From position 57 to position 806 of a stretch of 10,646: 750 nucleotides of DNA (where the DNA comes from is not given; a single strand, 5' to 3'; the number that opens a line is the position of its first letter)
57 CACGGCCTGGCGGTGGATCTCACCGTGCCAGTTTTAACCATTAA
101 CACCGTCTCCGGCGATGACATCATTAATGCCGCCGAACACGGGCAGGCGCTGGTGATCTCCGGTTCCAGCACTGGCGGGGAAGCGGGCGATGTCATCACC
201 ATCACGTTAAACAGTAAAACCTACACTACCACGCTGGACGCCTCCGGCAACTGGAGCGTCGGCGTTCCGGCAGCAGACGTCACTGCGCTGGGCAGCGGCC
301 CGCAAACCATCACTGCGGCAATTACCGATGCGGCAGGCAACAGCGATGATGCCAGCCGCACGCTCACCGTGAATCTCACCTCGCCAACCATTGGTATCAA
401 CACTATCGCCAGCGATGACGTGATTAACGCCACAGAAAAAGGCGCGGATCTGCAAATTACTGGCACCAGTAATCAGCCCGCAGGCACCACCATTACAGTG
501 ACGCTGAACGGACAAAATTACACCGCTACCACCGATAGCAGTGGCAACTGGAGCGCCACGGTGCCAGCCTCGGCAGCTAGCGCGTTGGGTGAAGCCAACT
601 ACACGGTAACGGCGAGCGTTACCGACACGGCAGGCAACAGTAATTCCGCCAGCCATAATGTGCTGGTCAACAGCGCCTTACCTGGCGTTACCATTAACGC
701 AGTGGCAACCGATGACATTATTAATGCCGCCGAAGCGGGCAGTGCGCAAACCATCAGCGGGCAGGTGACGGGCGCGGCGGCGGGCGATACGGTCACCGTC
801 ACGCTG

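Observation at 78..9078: Hierarchical organisation: six module types in fixed order forming a ~1.8-kb super-repeat, present five times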

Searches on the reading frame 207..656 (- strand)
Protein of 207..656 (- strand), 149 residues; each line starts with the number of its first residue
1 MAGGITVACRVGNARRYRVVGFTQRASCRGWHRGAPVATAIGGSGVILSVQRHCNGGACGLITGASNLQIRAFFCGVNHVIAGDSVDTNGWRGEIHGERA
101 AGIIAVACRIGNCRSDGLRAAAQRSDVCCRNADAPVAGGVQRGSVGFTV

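Call 75: search_protein_families(library=pfam, proteins=[window:207-656:-], max_evalue=0.01)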
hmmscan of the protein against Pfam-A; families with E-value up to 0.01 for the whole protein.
window:207-656:- (149 aa): 0 families
